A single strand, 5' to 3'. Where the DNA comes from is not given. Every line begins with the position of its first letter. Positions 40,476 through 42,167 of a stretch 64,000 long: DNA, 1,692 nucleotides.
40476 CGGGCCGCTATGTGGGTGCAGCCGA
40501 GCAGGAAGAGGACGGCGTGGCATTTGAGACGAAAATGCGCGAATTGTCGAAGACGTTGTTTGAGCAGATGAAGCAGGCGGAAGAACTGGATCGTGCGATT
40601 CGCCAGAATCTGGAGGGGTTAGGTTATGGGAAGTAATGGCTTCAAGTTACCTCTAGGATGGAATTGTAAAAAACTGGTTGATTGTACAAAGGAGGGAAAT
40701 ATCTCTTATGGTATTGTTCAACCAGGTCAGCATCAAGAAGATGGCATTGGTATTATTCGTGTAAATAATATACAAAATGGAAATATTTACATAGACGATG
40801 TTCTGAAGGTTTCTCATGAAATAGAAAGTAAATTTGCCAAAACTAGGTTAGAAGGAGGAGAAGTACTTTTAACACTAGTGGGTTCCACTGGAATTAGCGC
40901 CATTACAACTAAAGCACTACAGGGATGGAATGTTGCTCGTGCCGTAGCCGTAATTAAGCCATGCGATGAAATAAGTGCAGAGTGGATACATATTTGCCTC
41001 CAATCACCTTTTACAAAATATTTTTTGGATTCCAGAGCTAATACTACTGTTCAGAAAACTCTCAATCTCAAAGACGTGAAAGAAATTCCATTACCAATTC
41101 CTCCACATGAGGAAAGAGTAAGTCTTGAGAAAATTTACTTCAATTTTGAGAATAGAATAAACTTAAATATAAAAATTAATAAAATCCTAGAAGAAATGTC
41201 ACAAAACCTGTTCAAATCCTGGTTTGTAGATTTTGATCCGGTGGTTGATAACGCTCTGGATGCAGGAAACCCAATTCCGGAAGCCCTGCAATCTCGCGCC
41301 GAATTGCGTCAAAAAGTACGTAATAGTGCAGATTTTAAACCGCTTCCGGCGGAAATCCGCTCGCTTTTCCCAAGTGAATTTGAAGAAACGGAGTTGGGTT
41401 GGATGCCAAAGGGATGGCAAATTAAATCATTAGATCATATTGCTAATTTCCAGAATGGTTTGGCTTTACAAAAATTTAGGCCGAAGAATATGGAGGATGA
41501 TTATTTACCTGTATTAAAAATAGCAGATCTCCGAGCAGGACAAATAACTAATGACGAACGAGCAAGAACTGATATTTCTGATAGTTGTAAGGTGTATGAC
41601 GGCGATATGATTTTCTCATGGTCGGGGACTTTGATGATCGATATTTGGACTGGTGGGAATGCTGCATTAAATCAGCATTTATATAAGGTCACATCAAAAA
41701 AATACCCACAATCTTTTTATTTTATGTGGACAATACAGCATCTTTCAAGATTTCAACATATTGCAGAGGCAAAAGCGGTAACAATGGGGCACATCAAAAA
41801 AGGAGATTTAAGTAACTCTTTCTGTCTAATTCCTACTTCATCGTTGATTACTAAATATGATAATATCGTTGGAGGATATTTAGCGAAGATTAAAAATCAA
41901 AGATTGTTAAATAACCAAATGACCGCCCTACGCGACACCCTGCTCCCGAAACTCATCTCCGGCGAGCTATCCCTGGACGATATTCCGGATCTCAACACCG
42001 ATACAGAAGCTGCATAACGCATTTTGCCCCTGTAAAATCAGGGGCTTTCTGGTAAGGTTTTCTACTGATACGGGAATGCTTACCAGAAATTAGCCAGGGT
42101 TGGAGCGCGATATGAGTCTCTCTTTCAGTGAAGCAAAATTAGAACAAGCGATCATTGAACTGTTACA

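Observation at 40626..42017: Mosaic composition of hsdS: two AT-rich target-recognition domains around a GC-normal core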

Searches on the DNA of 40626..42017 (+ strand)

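Call 6: search_dna_similar(query=window:40626-42017:+, collection=ecoli_genomes, mode=near, max_rows=30, rows=spread)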
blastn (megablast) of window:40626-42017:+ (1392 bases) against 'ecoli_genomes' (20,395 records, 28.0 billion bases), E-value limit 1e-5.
Records with a match: 868; places in all: 899; records where one place covers at least 80% of the query: 31.
Genomes with a match: 868 of 5426; with a place that covers at least 80% of the query: 31. Places per genome that has any: lowest 1, median 1, highest 3. On chromosomes: 899 places; on plasmids: 0.
Best place of each record, by identity: >=99% 33; 95-99% 26; 90-95% 804; 80-90% 5.
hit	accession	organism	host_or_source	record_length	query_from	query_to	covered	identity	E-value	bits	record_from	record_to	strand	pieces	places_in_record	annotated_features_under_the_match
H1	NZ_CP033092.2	Escherichia coli DSM 30083 = JCM 1649 = ATCC 11775 strain ...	-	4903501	1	1392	100%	100.0%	0e+0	2571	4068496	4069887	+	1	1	restriction endonuclease subunit S | type I restriction-modification system subunit M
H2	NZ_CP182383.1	Escherichia coli strain Br_178_kylling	-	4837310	1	1392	100%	99.9%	0e+0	2564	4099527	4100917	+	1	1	restriction endonuclease subunit S | type I restriction-modification system subunit M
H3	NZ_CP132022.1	Escherichia coli strain GON1437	Homo sapiens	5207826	518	1392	26%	90.3%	3e-90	481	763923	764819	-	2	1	restriction endonuclease subunit S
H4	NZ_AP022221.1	Escherichia coli strain WP8-S17-ESBL-08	-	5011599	518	1392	26%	90.5%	3e-90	481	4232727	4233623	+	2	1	restriction endonuclease subunit S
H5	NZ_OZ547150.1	Escherichia coli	Homo sapiens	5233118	518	1392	26%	90.5%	3e-90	481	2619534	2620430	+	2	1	restriction endonuclease subunit S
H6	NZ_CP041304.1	Escherichia coli strain MSHS 133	Homo sapiens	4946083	535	1392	25%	92.2%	7e-96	495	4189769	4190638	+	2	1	restriction endonuclease subunit S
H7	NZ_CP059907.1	Escherichia coli strain 181.1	Turkey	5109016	535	1392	25%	92.2%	3e-95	493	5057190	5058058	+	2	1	restriction endonuclease subunit S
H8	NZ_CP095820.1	Escherichia coli strain Jnd12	avian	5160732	538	1392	24%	93.2%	7e-96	495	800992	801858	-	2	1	restriction endonuclease subunit S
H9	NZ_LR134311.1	Escherichia coli strain NCTC9113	missing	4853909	550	1392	24%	93.1%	2e-92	491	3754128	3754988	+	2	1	restriction endonuclease subunit S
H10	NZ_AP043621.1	Escherichia coli strain AST215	Homo sapiens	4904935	518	1392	24%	90.6%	4e-78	447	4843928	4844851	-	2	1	restriction endonuclease subunit S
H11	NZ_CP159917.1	Escherichia coli strain EC554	Homo sapiens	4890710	563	1392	23%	93.5%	5e-92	482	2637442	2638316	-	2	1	restriction endonuclease subunit S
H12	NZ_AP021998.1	Escherichia coli strain WP3-W18-ESBL-07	-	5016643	565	1392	23%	93.2%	2e-92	474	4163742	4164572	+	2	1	restriction endonuclease subunit S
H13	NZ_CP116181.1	Escherichia coli strain DETEC-E480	button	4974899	565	1392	23%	93.2%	2e-92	474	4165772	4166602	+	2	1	restriction endonuclease subunit S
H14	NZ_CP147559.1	Escherichia coli strain GN04096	Homo sapiens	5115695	565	1392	23%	93.2%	2e-92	474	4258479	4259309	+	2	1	restriction endonuclease subunit S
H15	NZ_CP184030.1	Escherichia coli strain 1436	Homo sapiens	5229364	565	1392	23%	93.2%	2e-92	474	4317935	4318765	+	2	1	restriction endonuclease subunit S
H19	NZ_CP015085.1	Escherichia coli O25b:H4 strain O25b:H4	Homo sapiens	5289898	565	1392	23%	93.9%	2e-92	474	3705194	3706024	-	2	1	restriction endonuclease subunit S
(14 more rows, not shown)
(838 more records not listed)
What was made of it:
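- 41190..41421 (+): Central conserved region: second half of helix 1 plus a linker. It contains the family motif WFVDFDP and is a crossover site. GC 46.6%. Found at 90-94% nucleotide identity in 868 E. coli genomes (call 6).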

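Call 8: get_annotated_region(hit=H1, flank=9000)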
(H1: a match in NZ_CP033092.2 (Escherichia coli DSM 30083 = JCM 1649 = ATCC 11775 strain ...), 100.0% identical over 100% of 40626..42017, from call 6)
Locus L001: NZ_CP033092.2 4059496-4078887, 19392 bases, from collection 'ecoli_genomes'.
description: Escherichia coli DSM 30083 = JCM 1649 = ATCC 11775 chromosome, complete genome
organism: Escherichia coli DSM 30083 = JCM 1649 = ATCC 11775 strain ATCC 11775 (NCBI taxid 866789)
replicon: chromosome; assembly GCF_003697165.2
host: -; source: -; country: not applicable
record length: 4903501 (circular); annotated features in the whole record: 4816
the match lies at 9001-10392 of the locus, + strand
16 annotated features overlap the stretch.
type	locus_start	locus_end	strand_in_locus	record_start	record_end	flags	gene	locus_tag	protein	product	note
CDS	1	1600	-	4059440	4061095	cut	tsr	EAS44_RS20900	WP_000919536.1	methyl-accepting chemotaxis protein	-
CDS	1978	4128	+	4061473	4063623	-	btsT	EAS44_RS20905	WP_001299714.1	pyruvate/proton symporter BtsT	-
CDS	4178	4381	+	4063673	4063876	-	yjiX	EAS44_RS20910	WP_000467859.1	YbdD/YjiX family protein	-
CDS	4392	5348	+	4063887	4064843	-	yjiA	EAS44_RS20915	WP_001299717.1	GTPase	-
CDS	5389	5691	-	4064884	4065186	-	-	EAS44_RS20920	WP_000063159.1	BrnA antitoxin family protein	-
CDS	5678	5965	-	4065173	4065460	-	-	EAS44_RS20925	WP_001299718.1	BrnT family toxin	-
CDS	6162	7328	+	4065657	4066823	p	-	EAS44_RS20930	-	restriction endonuclease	internal stop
CDS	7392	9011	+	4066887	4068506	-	-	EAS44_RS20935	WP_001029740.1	type I restriction-modification system subunit M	-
CDS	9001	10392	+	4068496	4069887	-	-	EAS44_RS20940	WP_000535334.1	restriction endonuclease subunit S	-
CDS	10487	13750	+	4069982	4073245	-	-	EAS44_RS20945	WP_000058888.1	type I restriction endonuclease subunit R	-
CDS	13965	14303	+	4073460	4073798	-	symE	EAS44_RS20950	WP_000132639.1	endoribonuclease SymE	-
CDS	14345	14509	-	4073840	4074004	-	yjiS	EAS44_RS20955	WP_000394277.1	DUF1127 domain-containing protein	-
CDS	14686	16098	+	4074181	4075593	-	yjiR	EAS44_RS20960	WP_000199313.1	PLP-dependent aminotransferase family protein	-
CDS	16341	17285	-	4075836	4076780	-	-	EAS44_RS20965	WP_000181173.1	Rpn family recombination-promoting nuclease/putative transposase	-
CDS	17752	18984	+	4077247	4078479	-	mdtM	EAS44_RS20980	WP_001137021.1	multidrug efflux MFS transporter MdtM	-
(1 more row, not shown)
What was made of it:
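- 40626..42017 (+): hsdS, the specificity subunit (463 aa), GC 37.7%. It is 100% identical to WP_000535334.1 (calls 6, 8).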

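Call 9: search_dna_similar(query=window:40690-41200:+, collection=ecoli_genomes, mode=distant, max_rows=40, rows=spread)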
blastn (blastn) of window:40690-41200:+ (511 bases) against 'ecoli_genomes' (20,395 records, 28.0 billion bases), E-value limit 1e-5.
Records with a match: 36; places in all: 37; records where one place covers at least 80% of the query: 35.
Genomes with a match: 36 of 5426; with a place that covers at least 80% of the query: 35. Places per genome that has any: lowest 1, median 1, highest 2. On chromosomes: 37 places; on plasmids: 0.
Best place of each record, by identity: >=99% 36.
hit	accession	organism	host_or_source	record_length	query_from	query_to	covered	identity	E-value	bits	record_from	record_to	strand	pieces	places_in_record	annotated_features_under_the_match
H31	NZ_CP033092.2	Escherichia coli DSM 30083 = JCM 1649 = ATCC 11775 strain ...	-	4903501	1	511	100%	100.0%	0e+0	922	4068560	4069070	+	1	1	restriction endonuclease subunit S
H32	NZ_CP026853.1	Escherichia coli strain MS7163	Homo sapiens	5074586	1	511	100%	100.0%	0e+0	922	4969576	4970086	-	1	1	restriction endonuclease subunit S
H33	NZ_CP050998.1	Escherichia coli O39:NM str. F8704-2 strain F8704-2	missing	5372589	1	511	100%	100.0%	0e+0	922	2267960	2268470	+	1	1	restriction endonuclease subunit S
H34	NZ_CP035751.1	Escherichia coli E110019 strain E110019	-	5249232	1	511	100%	100.0%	0e+0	922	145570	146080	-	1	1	restriction endonuclease subunit S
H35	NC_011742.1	Escherichia coli S88 strain S88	-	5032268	1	511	100%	100.0%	0e+0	922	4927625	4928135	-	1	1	restriction endonuclease subunit S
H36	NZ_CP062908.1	Escherichia coli strain Res13-Lact-EB12-05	Sus scrofa domesticus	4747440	1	511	100%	100.0%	0e+0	922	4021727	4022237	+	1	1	restriction endonuclease subunit S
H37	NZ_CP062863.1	Escherichia coli strain Res13-Lact-PEB14-36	Sus scrofa domesticus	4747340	1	511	100%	100.0%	0e+0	922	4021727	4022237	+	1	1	restriction endonuclease subunit S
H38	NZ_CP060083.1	Escherichia coli strain G1/2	Homo sapiens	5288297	1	511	100%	100.0%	0e+0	922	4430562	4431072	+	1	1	restriction endonuclease subunit S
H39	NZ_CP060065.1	Escherichia coli strain G5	Homo sapiens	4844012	1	511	100%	100.0%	0e+0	922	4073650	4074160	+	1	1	restriction endonuclease subunit S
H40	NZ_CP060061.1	Escherichia coli strain G6/7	Homo sapiens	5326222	1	511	100%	100.0%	0e+0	922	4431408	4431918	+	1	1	restriction endonuclease subunit S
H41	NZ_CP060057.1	Escherichia coli strain G8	Homo sapiens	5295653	1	511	100%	100.0%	0e+0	922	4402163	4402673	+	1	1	restriction endonuclease subunit S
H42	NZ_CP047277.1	Escherichia coli strain N18-04097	Homo sapiens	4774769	1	511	100%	100.0%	0e+0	922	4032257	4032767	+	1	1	restriction endonuclease subunit S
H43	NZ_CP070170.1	Escherichia coli strain FDAARGOS_1284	Homo sapiens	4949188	1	511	100%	100.0%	0e+0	922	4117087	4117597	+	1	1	restriction endonuclease subunit S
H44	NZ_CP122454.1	Escherichia coli strain 82.0311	Human urine sample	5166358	1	511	100%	100.0%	0e+0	922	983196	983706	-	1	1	restriction endonuclease subunit S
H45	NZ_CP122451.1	Escherichia coli strain 82.0312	Human urine sample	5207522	1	511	100%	100.0%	0e+0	922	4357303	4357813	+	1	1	restriction endonuclease subunit S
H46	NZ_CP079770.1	Escherichia coli strain HL15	Duck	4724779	1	511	100%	100.0%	0e+0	922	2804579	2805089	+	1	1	restriction endonuclease subunit S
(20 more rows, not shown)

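Call 10: search_dna_similar(query=window:41430-41900:+, collection=ecoli_genomes, mode=distant, max_rows=40, rows=spread)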
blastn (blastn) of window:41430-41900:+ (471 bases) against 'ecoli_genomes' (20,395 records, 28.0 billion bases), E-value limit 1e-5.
Records with a match: 44; places in all: 44; records where one place covers at least 80% of the query: 41.
Genomes with a match: 44 of 5426; with a place that covers at least 80% of the query: 41. Places per genome that has any: lowest 1, median 1, highest 1. On chromosomes: 44 places; on plasmids: 0.
Best place of each record, by identity: >=99% 39; 95-99% 2; 60-80% 3.
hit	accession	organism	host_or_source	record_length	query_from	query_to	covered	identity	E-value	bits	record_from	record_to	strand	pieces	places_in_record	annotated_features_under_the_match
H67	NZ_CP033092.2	Escherichia coli DSM 30083 = JCM 1649 = ATCC 11775 strain ...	-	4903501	1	471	100%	100.0%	0e+0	850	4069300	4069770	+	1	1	restriction endonuclease subunit S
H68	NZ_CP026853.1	Escherichia coli strain MS7163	Homo sapiens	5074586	1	471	100%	100.0%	0e+0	850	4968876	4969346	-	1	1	restriction endonuclease subunit S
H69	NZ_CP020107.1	Escherichia coli strain 13E0767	cattle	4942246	1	471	100%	100.0%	0e+0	850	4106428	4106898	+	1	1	restriction endonuclease subunit S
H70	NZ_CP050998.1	Escherichia coli O39:NM str. F8704-2 strain F8704-2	missing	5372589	1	471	100%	100.0%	0e+0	850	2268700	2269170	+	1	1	restriction endonuclease subunit S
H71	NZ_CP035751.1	Escherichia coli E110019 strain E110019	-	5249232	1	471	100%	100.0%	0e+0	850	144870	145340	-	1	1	restriction endonuclease subunit S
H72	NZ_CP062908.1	Escherichia coli strain Res13-Lact-EB12-05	Sus scrofa domesticus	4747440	1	471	100%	100.0%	0e+0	850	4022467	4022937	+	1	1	restriction endonuclease subunit S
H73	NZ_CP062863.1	Escherichia coli strain Res13-Lact-PEB14-36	Sus scrofa domesticus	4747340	1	471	100%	100.0%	0e+0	850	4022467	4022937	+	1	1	restriction endonuclease subunit S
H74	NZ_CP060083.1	Escherichia coli strain G1/2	Homo sapiens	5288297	1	471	100%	100.0%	0e+0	850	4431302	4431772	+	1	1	restriction endonuclease subunit S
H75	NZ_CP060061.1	Escherichia coli strain G6/7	Homo sapiens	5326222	1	471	100%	100.0%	0e+0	850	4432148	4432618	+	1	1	restriction endonuclease subunit S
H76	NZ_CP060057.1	Escherichia coli strain G8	Homo sapiens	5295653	1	471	100%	100.0%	0e+0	850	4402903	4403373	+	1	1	restriction endonuclease subunit S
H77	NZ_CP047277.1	Escherichia coli strain N18-04097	Homo sapiens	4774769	1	471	100%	100.0%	0e+0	850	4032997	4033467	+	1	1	restriction endonuclease subunit S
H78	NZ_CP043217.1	Escherichia coli O80:H26 strain EC-107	chicken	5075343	1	471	100%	100.0%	0e+0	850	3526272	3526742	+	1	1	restriction endonuclease subunit S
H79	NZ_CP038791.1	Escherichia coli strain PF9285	bovine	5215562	1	471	100%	100.0%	0e+0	850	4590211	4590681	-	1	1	restriction endonuclease subunit S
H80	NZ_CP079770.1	Escherichia coli strain HL15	Duck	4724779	1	471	100%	100.0%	0e+0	850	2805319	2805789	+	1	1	restriction endonuclease subunit S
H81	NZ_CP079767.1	Escherichia coli strain SF10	Duck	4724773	1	471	100%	100.0%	0e+0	850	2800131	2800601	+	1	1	restriction endonuclease subunit S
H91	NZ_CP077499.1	Escherichia coli O111:H8 strain 7-58 72A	Fly pool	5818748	1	471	100%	100.0%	0e+0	850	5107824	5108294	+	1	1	restriction endonuclease subunit S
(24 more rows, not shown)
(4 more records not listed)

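Call 33: get_annotated_region(hit=H35, flank=6000)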
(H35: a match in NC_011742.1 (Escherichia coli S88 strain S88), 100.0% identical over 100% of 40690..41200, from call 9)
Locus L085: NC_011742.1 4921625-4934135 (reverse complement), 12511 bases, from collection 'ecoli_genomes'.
description: Escherichia coli S88, complete sequence
organism: Escherichia coli S88 strain S88 (NCBI taxid 585035)
replicon: chromosome; assembly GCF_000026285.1
host: -; source: -; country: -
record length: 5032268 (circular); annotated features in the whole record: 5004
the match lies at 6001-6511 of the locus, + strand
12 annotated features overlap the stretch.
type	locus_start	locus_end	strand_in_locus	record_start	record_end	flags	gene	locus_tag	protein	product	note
CDS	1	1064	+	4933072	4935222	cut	btsT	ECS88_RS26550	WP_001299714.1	pyruvate/proton symporter BtsT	-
CDS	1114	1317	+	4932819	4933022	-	yjiX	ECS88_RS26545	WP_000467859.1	YbdD/YjiX family protein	-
CDS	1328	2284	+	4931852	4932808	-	yjiA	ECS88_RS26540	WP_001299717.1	GTPase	-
CDS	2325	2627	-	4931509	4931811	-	-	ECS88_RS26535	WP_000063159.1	BrnA antitoxin family protein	-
CDS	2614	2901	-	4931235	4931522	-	-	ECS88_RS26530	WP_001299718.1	BrnT family toxin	-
CDS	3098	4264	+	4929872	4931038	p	-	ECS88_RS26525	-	restriction endonuclease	internal stop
CDS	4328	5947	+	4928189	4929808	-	-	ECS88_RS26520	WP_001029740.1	type I restriction-modification system subunit M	-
CDS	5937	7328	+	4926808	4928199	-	-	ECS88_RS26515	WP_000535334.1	restriction endonuclease subunit S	-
CDS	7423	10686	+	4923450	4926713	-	-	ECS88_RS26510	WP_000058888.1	type I restriction endonuclease subunit R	-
CDS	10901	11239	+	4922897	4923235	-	symE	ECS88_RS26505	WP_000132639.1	endoribonuclease SymE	-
CDS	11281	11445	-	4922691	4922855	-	yjiS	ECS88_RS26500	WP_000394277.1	DUF1127 domain-containing protein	-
CDS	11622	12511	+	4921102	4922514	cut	yjiR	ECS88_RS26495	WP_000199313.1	aminotransferase-like domain-containing protein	-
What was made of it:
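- Tried and rejected: Call 33 showed that S88 has the identical full allele.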

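Call 34: get_annotated_region(hit=H69, flank=6000)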
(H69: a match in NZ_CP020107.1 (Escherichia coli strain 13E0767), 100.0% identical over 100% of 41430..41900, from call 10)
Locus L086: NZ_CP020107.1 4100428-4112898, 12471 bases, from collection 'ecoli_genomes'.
description: Escherichia coli strain 13E0767 chromosome, complete genome
organism: Escherichia coli strain 13E0767 (NCBI taxid 562)
replicon: chromosome; assembly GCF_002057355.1
host: -; source: cattle; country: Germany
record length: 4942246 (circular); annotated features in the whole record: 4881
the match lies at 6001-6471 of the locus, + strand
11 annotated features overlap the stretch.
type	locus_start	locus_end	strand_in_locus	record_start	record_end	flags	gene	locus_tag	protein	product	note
CDS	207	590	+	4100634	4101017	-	-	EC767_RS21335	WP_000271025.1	putative zinc ribbon protein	-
CDS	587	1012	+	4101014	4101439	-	-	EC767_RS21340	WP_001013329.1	putative zinc ribbon protein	-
CDS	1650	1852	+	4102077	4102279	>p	-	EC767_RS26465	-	hypothetical protein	frameshifted; incomplete; partial in the middle of a contig; missing C-terminus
CDS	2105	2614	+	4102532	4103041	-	-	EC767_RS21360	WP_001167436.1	YagK/YfjJ domain-containing protein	-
CDS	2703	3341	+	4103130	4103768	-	-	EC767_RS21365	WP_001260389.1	hypothetical protein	-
CDS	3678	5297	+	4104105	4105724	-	-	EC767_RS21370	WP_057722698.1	type I restriction-modification system subunit M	-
CDS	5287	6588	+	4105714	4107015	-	-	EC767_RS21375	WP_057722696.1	restriction endonuclease subunit S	-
CDS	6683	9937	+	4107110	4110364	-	-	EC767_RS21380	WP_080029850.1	type I restriction endonuclease subunit R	-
CDS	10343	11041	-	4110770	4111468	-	-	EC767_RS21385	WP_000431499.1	LutC/YkgG family protein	-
CDS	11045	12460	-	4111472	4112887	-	-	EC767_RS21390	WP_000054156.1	LutB/LldF family L-lactate oxidation iron-sulfur protein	-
CDS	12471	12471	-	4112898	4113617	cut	-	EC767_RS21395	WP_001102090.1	(Fe-S)-binding protein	-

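Call 35: get_annotated_region(hit=H19, flank=6000)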
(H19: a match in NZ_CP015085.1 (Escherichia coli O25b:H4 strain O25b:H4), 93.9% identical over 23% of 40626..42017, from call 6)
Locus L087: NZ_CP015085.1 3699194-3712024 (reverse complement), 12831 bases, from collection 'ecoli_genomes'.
description: Escherichia coli O25b:H4 chromosome, complete genome
organism: Escherichia coli O25b:H4 strain O25b:H4 (NCBI taxid 941280)
replicon: chromosome; assembly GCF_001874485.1
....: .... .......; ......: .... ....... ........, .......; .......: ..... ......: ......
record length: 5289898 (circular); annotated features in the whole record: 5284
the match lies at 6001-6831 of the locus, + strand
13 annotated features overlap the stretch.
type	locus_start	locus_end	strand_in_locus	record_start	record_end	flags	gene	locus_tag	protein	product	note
CDS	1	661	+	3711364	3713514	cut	btsT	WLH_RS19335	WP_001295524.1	pyruvate/proton symporter BtsT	-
CDS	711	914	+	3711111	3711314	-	yjiX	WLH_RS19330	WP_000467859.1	YbdD/YjiX family protein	-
CDS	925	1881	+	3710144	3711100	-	yjiA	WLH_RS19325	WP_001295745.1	GTPase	-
CDS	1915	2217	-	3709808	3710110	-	-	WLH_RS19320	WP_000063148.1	BrnA antitoxin family protein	-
CDS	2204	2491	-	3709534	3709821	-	-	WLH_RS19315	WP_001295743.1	BrnT family toxin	-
CDS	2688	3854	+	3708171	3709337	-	-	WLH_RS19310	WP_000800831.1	restriction endonuclease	-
CDS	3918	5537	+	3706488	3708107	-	-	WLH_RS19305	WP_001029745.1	type I restriction-modification system subunit M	-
CDS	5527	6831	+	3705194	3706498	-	-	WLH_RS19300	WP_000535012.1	restriction endonuclease subunit S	-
CDS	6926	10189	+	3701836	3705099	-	-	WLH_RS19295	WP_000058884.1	type I restriction endonuclease subunit R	-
CDS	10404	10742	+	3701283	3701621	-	symE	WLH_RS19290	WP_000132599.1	endoribonuclease SymE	-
CDS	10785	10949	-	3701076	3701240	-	yjiS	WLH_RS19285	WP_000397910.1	DUF1127 domain-containing protein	-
CDS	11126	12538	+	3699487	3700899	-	yjiR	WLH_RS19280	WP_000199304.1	PLP-dependent aminotransferase family protein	-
CDS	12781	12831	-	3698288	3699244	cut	-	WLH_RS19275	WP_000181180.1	Rpn family recombination-promoting nuclease/putative transposase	-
